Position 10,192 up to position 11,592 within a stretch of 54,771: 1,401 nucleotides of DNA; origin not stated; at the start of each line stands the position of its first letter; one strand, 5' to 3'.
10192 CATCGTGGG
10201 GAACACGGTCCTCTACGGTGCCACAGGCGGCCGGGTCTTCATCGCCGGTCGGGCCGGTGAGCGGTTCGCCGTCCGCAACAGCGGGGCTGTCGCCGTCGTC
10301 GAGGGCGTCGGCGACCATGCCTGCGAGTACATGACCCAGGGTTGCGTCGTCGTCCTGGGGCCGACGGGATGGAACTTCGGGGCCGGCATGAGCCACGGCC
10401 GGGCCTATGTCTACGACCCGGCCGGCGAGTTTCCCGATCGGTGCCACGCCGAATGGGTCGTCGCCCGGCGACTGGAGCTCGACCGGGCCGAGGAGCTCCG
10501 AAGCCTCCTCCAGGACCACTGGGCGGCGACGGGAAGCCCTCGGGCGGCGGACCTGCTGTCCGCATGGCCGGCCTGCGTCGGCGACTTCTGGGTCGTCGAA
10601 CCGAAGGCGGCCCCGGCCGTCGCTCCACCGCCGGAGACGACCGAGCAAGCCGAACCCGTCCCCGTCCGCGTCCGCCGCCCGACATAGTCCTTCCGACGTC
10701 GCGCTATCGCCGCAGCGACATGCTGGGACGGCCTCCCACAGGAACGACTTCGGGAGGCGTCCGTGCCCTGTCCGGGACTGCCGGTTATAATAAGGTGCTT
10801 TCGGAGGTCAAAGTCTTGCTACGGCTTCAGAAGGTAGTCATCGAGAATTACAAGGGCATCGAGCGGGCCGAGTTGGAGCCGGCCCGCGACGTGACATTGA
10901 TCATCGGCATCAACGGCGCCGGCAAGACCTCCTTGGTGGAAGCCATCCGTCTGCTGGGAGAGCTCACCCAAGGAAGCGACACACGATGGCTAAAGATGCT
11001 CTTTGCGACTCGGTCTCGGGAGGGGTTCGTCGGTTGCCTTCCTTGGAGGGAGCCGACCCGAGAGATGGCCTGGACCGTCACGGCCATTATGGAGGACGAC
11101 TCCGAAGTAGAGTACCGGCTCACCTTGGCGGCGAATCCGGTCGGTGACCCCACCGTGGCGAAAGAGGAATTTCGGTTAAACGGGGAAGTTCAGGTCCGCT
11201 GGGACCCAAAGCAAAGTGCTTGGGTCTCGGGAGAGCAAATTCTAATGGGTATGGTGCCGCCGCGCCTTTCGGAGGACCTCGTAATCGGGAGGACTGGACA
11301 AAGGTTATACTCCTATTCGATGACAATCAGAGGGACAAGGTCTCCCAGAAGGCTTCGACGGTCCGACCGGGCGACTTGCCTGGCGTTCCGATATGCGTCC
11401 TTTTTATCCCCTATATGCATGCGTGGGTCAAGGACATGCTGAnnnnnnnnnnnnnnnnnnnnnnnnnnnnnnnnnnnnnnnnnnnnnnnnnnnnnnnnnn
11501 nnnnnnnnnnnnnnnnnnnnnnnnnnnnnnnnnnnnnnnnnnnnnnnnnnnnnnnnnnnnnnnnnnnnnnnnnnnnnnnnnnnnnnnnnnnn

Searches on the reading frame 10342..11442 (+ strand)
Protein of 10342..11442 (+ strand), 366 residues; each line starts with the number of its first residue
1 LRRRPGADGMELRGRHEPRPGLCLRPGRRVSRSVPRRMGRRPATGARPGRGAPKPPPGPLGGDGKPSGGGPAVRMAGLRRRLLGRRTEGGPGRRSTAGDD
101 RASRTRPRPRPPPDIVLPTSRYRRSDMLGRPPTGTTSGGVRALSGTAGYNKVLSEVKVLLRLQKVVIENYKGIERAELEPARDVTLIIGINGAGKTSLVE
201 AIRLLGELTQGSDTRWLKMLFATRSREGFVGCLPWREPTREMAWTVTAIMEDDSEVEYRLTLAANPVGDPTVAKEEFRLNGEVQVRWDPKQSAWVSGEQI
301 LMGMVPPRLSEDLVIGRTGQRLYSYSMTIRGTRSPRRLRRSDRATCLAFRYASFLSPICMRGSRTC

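Call 76: search_protein_families(library=pfam, proteins=[window:10342-11442:+], max_evalue=0.001)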
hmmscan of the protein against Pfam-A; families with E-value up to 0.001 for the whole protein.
window:10342-11442:+ (366 aa): 5 families
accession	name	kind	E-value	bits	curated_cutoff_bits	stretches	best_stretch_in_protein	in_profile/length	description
PF13476.12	AAA_23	-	2.5e-08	35.2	27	1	164-204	1-41/201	AAA domain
PF13175.12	AAA_15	-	4.3e-08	33.6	32.1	1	162-205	3-46/374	AAA ATPase domain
PF02463.25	SMC_N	-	1.5e-07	31.5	40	1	162-207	2-50/220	RecF/RecN/SMC N terminal domain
PF13304.12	AAA_21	-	1.1e-06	29.4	27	1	184-286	1-108/304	AAA domain, putative AbiEii toxin, Type IV TA system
PF13555.12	AAA_29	-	0.00017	21.7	27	1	169-204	11-44/61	P-loop containing region of AAA domain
